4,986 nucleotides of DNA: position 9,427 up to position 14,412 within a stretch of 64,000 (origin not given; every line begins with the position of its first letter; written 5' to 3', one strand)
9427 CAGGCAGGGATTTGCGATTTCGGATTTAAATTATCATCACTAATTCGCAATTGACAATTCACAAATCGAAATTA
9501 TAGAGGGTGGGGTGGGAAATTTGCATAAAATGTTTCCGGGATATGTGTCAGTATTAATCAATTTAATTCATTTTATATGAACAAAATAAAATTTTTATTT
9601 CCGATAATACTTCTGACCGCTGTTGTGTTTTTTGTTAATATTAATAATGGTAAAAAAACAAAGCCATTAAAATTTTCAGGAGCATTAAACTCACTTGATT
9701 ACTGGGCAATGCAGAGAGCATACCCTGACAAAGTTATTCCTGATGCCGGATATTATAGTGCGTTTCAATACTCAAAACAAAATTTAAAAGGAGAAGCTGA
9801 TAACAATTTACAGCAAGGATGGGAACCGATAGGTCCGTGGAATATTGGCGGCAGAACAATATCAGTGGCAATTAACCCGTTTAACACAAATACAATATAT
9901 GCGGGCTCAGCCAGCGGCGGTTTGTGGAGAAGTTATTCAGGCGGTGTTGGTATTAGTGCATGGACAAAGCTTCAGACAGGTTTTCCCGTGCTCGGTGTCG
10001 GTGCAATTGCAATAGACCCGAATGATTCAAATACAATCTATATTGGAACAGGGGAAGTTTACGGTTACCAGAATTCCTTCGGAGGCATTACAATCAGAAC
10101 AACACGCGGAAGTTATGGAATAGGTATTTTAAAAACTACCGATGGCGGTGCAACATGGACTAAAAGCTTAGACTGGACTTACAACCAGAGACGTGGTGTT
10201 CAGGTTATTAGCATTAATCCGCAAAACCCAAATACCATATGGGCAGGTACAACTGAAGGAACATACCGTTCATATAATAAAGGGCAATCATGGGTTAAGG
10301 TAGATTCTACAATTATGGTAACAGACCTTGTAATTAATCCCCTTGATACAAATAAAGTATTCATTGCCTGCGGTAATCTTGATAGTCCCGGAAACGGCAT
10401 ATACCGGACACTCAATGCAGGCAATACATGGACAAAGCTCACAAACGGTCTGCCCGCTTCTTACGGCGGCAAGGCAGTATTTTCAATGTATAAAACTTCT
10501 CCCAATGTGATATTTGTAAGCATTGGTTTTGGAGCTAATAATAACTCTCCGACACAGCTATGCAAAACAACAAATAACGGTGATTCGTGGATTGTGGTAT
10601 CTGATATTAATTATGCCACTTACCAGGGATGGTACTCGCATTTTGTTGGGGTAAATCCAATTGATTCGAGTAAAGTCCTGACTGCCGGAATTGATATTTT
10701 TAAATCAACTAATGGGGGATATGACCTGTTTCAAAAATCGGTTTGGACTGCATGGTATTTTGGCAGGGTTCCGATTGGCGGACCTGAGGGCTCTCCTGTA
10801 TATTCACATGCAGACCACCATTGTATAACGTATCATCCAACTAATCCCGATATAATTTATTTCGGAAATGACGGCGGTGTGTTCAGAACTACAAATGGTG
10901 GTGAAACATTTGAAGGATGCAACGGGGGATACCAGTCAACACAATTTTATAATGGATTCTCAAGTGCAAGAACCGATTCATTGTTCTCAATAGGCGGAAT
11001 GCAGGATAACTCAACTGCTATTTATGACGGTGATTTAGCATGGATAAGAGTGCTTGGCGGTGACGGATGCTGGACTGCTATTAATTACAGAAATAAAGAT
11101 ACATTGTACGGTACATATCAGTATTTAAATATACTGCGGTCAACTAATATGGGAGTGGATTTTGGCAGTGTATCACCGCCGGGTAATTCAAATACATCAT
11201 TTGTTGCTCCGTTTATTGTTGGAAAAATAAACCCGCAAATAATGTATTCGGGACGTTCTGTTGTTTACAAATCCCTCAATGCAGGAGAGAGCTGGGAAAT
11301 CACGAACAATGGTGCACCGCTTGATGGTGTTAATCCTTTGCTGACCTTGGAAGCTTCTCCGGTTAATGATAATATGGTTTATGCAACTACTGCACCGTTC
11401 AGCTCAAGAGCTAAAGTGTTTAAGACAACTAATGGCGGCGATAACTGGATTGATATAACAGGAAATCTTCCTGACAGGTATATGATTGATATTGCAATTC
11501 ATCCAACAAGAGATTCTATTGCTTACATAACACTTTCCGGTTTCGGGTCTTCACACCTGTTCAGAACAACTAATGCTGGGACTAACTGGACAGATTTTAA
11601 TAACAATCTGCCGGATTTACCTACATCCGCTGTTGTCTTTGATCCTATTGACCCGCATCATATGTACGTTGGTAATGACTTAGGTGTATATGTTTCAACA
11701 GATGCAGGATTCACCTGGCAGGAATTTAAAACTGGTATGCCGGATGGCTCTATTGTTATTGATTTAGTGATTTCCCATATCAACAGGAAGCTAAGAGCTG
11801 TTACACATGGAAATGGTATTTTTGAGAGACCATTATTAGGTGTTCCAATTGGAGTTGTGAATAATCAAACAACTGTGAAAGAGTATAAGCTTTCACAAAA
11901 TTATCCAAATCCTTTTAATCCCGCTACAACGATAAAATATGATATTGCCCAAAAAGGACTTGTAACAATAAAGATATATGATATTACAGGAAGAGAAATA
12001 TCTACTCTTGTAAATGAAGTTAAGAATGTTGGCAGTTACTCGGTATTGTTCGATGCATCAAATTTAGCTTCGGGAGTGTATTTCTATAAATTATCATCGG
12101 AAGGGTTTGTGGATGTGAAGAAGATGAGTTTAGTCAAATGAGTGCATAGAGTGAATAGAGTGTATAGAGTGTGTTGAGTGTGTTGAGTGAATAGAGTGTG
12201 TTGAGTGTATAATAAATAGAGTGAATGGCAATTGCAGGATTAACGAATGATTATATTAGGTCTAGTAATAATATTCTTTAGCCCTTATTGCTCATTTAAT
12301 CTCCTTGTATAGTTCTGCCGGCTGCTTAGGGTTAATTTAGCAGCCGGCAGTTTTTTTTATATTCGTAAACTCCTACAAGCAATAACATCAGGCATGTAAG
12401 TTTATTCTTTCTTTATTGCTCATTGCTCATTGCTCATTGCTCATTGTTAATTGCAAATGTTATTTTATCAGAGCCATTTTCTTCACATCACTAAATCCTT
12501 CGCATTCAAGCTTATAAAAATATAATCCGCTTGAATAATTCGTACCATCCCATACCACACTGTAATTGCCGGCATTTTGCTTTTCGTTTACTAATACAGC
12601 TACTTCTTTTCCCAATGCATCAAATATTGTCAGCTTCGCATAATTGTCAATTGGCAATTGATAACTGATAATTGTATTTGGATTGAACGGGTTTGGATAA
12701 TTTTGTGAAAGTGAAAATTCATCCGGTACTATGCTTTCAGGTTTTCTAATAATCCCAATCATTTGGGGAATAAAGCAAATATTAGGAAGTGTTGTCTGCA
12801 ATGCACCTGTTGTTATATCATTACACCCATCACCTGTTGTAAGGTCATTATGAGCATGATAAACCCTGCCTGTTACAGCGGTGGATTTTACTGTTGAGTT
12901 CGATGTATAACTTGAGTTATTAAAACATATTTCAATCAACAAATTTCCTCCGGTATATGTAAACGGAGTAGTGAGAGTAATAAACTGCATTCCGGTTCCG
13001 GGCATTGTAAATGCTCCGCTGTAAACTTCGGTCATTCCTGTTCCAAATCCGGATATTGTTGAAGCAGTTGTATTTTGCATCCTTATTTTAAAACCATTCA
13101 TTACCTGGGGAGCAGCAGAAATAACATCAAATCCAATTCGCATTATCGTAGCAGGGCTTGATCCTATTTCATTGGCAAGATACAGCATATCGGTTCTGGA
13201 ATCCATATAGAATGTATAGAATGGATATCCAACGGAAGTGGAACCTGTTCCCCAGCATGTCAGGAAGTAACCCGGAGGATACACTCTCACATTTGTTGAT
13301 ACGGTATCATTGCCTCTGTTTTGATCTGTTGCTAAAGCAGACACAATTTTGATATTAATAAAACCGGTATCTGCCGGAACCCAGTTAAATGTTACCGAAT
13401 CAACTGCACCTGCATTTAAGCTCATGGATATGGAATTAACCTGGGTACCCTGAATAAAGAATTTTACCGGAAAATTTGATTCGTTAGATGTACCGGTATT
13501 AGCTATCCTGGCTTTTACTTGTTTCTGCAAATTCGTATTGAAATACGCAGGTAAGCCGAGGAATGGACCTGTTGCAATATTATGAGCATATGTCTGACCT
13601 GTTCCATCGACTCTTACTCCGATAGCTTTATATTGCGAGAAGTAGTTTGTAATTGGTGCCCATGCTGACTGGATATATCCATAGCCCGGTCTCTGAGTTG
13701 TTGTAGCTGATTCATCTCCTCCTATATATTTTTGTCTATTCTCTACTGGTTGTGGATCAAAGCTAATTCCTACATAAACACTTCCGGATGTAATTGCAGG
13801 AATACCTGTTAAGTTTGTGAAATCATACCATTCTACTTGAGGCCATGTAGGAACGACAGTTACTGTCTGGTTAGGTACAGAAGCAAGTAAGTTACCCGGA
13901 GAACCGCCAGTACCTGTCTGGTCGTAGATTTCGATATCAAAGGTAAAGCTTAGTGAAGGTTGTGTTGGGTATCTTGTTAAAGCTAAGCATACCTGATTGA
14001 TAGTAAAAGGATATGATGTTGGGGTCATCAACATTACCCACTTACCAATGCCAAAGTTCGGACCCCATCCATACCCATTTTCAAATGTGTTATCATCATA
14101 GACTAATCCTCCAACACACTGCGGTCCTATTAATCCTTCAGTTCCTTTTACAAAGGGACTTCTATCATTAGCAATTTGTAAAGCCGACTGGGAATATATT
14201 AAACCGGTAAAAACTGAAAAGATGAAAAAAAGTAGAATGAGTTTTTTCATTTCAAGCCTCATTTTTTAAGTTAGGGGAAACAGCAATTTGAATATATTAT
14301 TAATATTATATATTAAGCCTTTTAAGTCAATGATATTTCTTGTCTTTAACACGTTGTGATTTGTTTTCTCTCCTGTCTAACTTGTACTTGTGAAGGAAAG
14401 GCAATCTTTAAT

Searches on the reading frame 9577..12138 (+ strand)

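Call 13: search_protein_families(library=pfam, proteins=[window:9577-12138:+])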
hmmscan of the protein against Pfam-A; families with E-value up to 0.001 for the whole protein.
window:9577-12138:+ (854 aa): 2 families
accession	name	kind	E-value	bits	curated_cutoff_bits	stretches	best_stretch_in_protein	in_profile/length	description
PF15902.12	Sortilin-Vps10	-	1e-25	90.9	33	3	230-342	4-113/446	Sortilin, neurotensin receptor 3,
PF18962.6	Por_Secre_tail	-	3.9e-11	43.5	27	1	776-850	2-73/75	Secretion system C-terminal sorting domain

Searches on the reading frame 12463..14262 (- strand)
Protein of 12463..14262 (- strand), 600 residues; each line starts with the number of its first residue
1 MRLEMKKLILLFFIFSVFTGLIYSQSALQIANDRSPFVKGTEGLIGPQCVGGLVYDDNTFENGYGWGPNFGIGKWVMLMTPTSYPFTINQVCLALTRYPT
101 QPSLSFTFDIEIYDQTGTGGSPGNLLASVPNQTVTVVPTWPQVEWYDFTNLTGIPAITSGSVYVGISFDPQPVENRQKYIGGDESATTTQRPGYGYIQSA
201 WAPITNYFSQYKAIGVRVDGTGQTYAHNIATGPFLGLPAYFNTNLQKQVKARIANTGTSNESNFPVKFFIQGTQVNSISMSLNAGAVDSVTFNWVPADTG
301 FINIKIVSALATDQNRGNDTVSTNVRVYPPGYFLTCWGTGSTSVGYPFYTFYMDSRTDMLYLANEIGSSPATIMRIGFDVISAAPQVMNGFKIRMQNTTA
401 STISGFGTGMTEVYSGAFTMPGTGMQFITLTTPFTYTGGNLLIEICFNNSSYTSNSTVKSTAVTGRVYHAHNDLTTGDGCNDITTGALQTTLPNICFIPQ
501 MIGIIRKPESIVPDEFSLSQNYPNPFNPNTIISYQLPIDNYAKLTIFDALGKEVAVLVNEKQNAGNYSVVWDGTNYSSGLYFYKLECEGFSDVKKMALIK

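Call 85: search_protein_families(library=pfam, proteins=[window:12463-14262:-])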
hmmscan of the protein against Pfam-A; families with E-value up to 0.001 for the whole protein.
window:12463-14262:- (600 aa): 3 families
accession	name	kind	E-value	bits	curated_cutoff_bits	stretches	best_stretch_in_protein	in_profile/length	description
PF07705.17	CARDB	-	1.9e-09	38.1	22.7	1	243-307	17-82/101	CARDB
PF18962.6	Por_Secre_tail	-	1.4e-08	35.3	27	1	522-596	2-73/75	Secretion system C-terminal sorting domain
PF13860.13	FlgD_ig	-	1.7e-06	28.4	27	1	542-577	25-60/79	FlgD Ig-like domain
